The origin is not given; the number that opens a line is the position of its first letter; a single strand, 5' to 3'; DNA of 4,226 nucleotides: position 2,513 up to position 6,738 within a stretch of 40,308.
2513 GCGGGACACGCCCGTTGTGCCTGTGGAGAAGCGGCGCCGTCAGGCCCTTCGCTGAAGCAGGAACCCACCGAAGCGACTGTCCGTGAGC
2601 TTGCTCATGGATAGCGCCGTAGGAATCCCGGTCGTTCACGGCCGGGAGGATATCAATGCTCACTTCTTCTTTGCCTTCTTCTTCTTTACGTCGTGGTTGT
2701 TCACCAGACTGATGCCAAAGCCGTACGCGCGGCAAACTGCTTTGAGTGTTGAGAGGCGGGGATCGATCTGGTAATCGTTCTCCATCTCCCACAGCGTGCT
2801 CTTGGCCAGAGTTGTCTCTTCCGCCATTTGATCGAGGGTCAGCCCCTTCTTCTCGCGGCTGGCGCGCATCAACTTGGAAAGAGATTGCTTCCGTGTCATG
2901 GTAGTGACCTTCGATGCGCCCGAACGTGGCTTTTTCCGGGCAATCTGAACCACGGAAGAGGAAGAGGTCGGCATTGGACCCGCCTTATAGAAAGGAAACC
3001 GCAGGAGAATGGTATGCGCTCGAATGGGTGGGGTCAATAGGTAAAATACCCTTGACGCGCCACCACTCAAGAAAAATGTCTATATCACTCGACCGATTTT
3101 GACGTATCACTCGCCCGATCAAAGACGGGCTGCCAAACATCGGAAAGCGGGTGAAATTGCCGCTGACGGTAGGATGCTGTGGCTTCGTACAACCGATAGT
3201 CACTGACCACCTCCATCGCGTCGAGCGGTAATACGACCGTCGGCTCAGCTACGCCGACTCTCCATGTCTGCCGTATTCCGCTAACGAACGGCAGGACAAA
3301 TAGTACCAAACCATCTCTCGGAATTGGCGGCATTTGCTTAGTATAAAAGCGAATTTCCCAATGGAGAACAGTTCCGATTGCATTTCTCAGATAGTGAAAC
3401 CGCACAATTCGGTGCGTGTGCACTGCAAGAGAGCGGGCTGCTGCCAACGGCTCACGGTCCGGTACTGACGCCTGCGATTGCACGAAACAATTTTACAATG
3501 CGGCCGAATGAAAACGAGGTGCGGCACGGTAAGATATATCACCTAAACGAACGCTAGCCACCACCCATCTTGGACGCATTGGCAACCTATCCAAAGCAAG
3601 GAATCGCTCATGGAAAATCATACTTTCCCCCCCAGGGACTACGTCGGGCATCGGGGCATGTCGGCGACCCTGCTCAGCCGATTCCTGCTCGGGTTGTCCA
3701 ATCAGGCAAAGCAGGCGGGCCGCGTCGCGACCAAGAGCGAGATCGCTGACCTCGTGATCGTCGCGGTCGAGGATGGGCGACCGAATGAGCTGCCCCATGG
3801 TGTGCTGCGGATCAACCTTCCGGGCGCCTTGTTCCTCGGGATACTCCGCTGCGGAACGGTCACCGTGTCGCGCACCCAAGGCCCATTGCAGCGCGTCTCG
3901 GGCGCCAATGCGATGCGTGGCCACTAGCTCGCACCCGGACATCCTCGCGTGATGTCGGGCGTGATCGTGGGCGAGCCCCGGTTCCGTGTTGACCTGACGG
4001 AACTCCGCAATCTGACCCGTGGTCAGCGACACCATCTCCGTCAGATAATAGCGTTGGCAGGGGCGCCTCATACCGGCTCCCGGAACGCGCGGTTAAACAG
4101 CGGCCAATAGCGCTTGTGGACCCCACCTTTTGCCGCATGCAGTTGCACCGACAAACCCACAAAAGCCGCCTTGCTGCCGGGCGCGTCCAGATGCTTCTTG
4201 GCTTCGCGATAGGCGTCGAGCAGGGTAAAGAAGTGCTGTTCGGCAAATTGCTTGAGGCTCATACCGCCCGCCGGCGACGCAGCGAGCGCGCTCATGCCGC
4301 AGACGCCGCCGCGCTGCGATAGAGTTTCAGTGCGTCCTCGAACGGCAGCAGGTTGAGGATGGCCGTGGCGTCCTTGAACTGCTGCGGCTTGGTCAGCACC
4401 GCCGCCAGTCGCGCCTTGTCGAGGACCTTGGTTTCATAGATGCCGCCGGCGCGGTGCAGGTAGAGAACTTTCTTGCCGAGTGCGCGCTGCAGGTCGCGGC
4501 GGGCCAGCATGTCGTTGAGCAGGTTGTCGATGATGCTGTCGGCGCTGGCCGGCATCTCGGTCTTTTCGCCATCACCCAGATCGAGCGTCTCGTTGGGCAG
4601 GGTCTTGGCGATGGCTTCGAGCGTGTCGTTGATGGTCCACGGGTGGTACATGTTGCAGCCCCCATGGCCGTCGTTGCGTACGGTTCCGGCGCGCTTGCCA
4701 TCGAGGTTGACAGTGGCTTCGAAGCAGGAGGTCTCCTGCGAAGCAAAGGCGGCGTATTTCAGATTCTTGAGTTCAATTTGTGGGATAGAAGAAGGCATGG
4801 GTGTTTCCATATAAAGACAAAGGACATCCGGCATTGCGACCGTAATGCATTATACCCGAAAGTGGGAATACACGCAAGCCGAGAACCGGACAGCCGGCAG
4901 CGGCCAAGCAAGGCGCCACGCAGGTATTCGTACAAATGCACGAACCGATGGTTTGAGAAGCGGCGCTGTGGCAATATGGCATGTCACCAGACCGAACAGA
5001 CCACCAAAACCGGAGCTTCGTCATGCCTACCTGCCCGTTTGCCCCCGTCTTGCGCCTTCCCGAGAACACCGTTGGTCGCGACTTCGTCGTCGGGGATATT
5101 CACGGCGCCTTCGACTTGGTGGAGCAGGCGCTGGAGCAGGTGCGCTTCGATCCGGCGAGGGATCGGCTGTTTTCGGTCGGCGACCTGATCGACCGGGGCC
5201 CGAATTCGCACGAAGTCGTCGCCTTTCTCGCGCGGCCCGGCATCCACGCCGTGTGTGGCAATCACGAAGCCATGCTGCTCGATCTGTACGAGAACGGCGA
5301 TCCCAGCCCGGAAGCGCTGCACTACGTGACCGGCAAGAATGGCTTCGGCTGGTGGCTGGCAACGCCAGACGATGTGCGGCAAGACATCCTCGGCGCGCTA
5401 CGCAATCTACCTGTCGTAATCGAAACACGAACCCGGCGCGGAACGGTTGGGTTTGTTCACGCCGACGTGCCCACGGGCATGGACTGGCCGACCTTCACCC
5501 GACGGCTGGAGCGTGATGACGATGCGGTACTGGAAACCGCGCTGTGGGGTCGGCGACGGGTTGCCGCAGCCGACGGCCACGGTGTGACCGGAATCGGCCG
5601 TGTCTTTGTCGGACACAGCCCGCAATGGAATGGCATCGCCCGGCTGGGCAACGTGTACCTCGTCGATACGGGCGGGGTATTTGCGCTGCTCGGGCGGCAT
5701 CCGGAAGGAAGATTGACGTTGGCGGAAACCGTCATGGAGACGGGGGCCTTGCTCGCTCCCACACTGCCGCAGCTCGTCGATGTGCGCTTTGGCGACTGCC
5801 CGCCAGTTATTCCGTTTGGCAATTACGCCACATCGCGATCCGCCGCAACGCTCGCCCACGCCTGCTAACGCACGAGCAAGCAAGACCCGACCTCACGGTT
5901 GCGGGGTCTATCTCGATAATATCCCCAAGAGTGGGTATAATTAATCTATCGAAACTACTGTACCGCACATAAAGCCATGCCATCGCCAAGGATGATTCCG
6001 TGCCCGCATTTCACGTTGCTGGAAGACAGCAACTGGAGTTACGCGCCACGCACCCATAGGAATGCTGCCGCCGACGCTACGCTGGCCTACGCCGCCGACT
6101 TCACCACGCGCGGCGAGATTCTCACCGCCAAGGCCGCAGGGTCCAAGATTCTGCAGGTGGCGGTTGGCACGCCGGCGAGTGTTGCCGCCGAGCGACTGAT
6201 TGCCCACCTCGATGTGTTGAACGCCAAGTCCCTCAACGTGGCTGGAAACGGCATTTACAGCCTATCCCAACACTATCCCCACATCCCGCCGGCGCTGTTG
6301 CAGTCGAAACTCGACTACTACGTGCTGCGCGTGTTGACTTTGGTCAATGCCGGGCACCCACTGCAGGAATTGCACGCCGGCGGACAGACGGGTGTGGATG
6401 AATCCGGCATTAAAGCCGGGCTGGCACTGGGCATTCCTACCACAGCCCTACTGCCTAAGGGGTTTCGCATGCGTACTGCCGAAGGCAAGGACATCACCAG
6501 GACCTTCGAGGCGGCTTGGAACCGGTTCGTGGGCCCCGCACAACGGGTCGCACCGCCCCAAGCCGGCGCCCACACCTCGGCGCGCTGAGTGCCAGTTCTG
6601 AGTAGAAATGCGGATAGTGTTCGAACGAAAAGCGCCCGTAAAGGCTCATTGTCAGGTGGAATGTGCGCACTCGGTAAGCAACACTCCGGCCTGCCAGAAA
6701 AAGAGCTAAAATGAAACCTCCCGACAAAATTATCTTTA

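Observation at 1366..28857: Seven copies of one palindromic operator fused to a -10 box: a single-repressor regulon across the element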

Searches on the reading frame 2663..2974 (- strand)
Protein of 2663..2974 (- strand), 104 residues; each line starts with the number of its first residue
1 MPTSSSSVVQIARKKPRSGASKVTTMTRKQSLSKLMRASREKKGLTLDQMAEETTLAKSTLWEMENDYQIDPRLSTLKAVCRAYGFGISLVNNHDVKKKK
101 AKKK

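Call 66: search_solved_structures(query=window:2663-2974:-, max_evalue=1, show_alignments=2)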
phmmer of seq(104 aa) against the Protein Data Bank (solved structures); distinct sequences matched with E-value up to 1: 32.
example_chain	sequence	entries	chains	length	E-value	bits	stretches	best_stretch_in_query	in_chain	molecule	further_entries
7t5u_A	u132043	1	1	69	4.1e-07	33.5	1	32-90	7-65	Helix-turn-helix domain-containing protein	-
5tn0_A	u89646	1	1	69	0.004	20.7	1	36-85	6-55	HTH-type transcriptional regulator SinR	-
3qq6_A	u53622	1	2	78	0.004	20.7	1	34-85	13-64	HTH-type transcriptional regulator sinR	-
7t8i_A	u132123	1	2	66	0.0064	20.1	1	30-86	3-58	Phage element (ICEBs1)transcriptional regulator (Xre family)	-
1b0n_A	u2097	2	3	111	0.0094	19.5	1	36-85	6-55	PROTEIN (SINR PROTEIN) | HTH-TYPE TRANSCRIPTIONAL REGULATOR SINR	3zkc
3f51_A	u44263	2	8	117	0.014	19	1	21-89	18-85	Clp gene regulator (ClgR)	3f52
4bkg_A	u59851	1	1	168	0.073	16.7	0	26-50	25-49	SMALL UBIQUITIN-RELATED MODIFIER 2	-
8tac_A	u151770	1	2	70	0.11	16.2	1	29-87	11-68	DBP48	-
6rnz_A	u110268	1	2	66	0.33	14.6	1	32-88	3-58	HTH-type transcriptional regulator DdrOC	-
9uym_A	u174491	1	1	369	0.4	14.4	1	10-62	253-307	Beta-arrestin-2,Beta-arrestin-1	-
1y9q_A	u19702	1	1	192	0.69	13.6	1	25-82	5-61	transcriptional regulator, HTH_3 family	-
6up7_B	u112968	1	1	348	0.7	13.6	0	11-63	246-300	Beta-arrestin-1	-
9uyn_A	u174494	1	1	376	0.73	13.5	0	11-63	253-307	Beta-arrestin-1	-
22jx_C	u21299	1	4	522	0.79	13.4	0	11-63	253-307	beta-arrestin 1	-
8as2_A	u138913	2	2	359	0.8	13.4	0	11-63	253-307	Beta-arrestin-1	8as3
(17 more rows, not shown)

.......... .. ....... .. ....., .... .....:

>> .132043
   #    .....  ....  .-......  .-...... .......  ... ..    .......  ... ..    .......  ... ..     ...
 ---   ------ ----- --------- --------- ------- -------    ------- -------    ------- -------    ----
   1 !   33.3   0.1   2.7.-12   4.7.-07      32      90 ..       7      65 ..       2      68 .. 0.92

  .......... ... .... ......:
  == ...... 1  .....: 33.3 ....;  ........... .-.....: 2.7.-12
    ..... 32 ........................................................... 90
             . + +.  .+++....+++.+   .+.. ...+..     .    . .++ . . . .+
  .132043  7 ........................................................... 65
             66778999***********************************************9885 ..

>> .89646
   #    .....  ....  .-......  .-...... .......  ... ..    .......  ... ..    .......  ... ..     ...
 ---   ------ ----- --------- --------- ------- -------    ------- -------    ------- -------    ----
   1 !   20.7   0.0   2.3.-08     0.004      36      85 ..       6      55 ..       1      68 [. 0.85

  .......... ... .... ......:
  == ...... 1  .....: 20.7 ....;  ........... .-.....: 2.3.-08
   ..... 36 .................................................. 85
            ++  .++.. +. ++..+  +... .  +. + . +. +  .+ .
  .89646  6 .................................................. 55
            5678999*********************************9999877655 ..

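Call 96: predict_structure(alignment_id=A5)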
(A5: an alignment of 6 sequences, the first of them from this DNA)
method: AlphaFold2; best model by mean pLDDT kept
length: 104 residues; sequences in the alignment: 6
mean_pLDDT: 66.3   pTM: 0.46
mean pLDDT of the five models: 66.3, 57.9, 51.2, 51.1, 50.2
residues with pLDDT >= 90: 0; 70-90: 55; 50-70: 16; < 50: 33
segments of 3 or more residues with pLDDT < 50: 6-26, 95-104
pLDDT, mean of each block of 10 residues (from residue 1): 48 45 51 83 84 83 76 72 78 52 44
secondary structure, 60 per line:
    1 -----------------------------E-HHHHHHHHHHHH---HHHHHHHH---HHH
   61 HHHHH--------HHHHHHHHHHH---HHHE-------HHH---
elements in order: H32-43 H47-54 H58-65 H74-84

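Call 98: fold_search(model_id=the predicted structure, library=pdb)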
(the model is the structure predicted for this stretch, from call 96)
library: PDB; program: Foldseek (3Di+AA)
matches with E <= 10: 527; with E <= 0.001: 0
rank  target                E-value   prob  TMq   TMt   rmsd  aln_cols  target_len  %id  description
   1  6rnz_A                1.8e-03  1.00  0.52  0.78   2.6        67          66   25  Crystal structure of the N-terminal HTH DNA-binding domain of the essential repressor DdrO from radiation-resistant De (released 2019-10-09)
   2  7t5u                  2.5e-03  1.00  0.52  0.78   1.9        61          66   38  Structure of E. coli MS115-1 CapH N-terminal domain (released 2022-09-14)
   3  6jq1_B                3.0e-03  1.00  0.51  0.41   1.5        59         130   27  Crystal Structure of DdrO from Deinococcus geothermalis (released 2019-08-28)
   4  3f52_E                4.1e-03  1.00  0.51  0.67   3.9        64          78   28  Crystal structure of the clp gene regulator ClgR from C. glutamicum (released 2008-11-18)
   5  6jq1_A                4.3e-03  1.00  0.53  0.44   2.1        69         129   25  Crystal Structure of DdrO from Deinococcus geothermalis (released 2019-08-28)
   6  3f51_F                5.8e-03  1.00  0.51  0.56   3.8        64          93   28  Crystal Structure of the clp gene regulator ClgR from Corynebacterium glutamicum (released 2008-11-18)
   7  3f52_A                6.2e-03  1.00  0.50  0.66   4.0        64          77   28  Crystal structure of the clp gene regulator ClgR from C. glutamicum (released 2008-11-18)
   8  3qq6_B                7.0e-03  1.00  0.53  0.79   1.6        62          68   26  The N-terminal DNA binding domain of SinR from Bacillus subtilis (released 2011-06-15)
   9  3f51_D                8.3e-03  1.00  0.51  0.56   3.8        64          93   28  Crystal Structure of the clp gene regulator ClgR from Corynebacterium glutamicum (released 2008-11-18)
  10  1b0n_A                1.0e-02  1.00  0.53  0.53   7.3        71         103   24  SINR PROTEIN/SINI PROTEIN COMPLEX (released 1999-01-13)
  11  3f51_B                1.1e-02  1.00  0.51  0.57   3.8        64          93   28  Crystal Structure of the clp gene regulator ClgR from Corynebacterium glutamicum (released 2008-11-18)
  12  3f51_E                1.1e-02  1.00  0.51  0.56   3.8        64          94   28  Crystal Structure of the clp gene regulator ClgR from Corynebacterium glutamicum (released 2008-11-18)
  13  3f51_A                1.3e-02  1.00  0.51  0.56   3.9        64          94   28  Crystal Structure of the clp gene regulator ClgR from Corynebacterium glutamicum (released 2008-11-18)
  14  6b9t_A                1.3e-02  1.00  0.51  0.13   1.9        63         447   22  Crystal structure of MPnS with substrate 2-hydroxyethylphosphonate (2-HEP) and Fe(II) bound (released 2017-12-20)
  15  3zkc_A                1.3e-02  1.00  0.51  0.83   1.4        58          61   26  Crystal structure of the master regulator for biofilm formation SinR in complex with DNA. (released 2013-03-06)
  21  1adr_MODEL_1_A        1.6e-02  1.00  0.53  0.70   1.6        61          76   16  DETERMINATION OF THE NUCLEAR MAGNETIC RESONANCE STRUCTURE OF THE DNA-BINDING DOMAIN OF THE P22 C2 REPRESSOR (1 (released 1994-01-31)
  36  3jxb_D                2.6e-02  1.00  0.55  0.85   1.5        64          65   17  Crystal structure of the P22 c2 repressor protein in complex with synthetic operator 9C (released 2010-01-19)
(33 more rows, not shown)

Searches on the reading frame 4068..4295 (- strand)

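Call 9: search_protein_families(library=pfam, proteins=[window:4068-4295:-], max_evalue=0.01)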
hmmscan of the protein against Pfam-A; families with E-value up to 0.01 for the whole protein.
window:4068-4295:- (75 aa): 1 family
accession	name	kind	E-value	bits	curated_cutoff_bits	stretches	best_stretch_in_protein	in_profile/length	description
PF00042.28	Globin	-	0.0042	18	22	1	18-71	34-87/117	Globin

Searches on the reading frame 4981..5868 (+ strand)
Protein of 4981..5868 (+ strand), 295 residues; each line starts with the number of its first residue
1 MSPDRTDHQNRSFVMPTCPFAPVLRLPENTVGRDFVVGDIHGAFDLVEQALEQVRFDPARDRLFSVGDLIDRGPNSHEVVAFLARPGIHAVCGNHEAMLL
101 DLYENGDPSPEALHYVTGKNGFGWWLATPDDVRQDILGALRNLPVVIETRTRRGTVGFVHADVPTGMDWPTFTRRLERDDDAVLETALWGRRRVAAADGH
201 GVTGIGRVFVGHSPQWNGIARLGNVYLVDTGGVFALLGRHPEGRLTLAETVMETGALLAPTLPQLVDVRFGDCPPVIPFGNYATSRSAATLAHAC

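Call 8: search_protein_families(library=pfam, proteins=[window:4981-5868:+], max_evalue=0.01)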
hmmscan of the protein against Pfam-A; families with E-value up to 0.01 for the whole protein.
window:4981-5868:+ (295 aa): 2 families
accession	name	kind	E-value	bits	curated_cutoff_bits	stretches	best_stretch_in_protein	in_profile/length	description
PF00149.33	Metallophos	-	2.5e-12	48.1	21.5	1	36-189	5-140/191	Calcineurin-like phosphoesterase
PF12850.12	Metallophos_2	-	0.00011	22.7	27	1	36-162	5-90/154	Calcineurin-like phosphoesterase superfamily domain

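Call 85: search_protein_families(library=padloc, proteins=[window:4981-5868:+], max_evalue=0.001)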
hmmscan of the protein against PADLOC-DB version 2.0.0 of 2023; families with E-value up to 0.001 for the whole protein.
window:4981-5868:+ (295 aa): 0 families

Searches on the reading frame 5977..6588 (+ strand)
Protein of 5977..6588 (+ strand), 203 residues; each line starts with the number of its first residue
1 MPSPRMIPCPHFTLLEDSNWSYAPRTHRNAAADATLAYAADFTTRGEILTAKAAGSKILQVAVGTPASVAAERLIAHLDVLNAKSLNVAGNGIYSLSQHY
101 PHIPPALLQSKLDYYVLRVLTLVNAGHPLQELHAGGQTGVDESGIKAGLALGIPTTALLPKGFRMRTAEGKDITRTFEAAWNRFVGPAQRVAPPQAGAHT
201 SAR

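Call 8: search_protein_families(library=pfam, proteins=[window:5977-6588:+], max_evalue=0.01)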
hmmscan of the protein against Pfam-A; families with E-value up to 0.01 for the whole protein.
window:5977-6588:+ (203 aa): 1 family
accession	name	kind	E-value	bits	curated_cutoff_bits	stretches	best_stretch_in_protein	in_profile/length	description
PF12694.12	cpYpsA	-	9.7e-11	42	26.2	2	134-178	3-44/145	Circularly permutated YpsA SLOG family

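Call 85: search_protein_families(library=padloc, proteins=[window:5977-6588:+], max_evalue=0.001)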
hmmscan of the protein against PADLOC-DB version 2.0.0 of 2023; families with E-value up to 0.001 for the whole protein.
window:5977-6588:+ (203 aa): 0 families
